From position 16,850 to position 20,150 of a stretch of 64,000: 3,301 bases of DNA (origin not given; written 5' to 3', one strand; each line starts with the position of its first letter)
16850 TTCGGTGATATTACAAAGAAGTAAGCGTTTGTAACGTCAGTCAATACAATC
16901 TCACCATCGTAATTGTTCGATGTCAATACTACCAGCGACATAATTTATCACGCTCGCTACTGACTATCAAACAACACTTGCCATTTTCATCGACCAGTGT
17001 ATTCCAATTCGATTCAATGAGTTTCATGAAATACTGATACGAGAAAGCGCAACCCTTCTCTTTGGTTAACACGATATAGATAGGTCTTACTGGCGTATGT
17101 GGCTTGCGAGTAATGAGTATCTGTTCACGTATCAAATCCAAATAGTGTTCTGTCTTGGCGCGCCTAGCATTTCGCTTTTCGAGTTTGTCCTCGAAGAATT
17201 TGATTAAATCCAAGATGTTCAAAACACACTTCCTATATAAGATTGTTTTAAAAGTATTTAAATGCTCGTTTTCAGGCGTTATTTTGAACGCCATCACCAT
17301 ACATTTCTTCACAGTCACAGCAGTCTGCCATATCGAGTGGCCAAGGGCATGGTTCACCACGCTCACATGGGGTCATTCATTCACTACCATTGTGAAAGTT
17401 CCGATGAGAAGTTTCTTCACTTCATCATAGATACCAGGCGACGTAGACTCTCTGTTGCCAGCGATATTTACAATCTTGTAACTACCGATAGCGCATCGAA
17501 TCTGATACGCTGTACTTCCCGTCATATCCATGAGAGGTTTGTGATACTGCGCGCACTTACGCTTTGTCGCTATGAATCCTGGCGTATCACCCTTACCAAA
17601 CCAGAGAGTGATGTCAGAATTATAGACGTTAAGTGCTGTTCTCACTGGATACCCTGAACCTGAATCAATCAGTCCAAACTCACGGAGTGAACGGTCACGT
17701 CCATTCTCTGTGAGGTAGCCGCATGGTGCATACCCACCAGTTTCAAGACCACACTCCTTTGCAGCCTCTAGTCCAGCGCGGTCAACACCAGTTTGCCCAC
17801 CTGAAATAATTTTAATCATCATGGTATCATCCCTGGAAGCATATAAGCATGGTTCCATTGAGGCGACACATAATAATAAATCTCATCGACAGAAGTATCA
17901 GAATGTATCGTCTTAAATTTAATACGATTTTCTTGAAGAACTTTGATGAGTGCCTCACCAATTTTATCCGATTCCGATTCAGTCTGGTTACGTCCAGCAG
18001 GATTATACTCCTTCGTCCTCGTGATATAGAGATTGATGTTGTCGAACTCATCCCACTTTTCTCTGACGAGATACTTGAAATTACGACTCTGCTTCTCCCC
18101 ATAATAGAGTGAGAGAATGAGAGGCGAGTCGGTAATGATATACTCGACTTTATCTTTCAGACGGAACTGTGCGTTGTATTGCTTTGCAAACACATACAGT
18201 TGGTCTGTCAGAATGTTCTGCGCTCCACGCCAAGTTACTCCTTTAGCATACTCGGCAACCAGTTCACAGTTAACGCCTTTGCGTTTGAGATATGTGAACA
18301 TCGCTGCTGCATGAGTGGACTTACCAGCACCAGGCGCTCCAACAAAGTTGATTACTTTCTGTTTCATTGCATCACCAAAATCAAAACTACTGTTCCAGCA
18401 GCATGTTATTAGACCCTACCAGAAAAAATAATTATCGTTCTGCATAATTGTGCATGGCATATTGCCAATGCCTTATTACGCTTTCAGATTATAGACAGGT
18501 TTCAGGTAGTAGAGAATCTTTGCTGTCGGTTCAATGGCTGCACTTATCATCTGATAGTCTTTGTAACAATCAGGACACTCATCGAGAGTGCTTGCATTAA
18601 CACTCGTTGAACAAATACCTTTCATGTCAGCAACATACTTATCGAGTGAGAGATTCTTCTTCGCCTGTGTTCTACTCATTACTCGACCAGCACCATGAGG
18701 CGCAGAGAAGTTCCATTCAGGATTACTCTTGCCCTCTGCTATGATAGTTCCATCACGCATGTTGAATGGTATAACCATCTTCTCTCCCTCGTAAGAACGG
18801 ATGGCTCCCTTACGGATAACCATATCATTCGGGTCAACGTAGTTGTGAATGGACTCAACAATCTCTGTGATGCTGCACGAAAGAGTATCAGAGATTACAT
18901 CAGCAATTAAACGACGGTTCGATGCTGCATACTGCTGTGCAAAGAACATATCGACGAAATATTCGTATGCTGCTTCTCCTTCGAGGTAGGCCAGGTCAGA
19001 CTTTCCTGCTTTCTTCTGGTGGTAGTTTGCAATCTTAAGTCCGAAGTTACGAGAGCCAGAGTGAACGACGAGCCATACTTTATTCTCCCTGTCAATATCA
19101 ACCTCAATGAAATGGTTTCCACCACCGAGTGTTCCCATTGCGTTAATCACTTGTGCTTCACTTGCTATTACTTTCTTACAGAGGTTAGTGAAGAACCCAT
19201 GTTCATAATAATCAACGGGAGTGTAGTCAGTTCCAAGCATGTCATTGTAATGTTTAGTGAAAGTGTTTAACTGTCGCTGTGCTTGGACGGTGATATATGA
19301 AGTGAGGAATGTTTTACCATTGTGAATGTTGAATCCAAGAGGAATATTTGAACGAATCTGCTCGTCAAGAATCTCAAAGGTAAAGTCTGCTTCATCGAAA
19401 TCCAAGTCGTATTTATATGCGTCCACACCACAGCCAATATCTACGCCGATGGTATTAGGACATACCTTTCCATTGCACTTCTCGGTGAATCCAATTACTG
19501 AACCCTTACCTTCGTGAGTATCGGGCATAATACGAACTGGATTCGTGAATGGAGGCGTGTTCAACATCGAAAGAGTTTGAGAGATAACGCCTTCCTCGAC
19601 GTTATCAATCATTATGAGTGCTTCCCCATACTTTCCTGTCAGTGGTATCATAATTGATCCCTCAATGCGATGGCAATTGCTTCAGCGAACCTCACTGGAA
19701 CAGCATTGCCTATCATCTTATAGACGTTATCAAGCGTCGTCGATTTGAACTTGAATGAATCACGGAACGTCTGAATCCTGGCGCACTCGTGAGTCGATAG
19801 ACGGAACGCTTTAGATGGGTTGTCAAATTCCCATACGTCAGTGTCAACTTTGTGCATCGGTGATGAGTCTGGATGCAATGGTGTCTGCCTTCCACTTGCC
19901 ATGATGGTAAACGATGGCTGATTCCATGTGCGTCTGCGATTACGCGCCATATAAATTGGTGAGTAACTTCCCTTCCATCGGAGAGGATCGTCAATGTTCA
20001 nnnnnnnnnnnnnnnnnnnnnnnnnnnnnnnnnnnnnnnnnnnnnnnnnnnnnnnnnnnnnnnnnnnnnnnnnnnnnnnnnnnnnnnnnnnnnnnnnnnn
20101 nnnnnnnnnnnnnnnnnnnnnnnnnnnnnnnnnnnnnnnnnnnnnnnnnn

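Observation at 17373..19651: RtcB ligase next to a translationally coupled P-loop kinase and SLOG (YpsA-like) protein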

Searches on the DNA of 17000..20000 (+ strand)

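Call 7: search_dna_similar(query=window:17000-20000:+, collection=phages, mode=near)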
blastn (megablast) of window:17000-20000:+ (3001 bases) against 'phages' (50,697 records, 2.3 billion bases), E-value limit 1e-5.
No match.
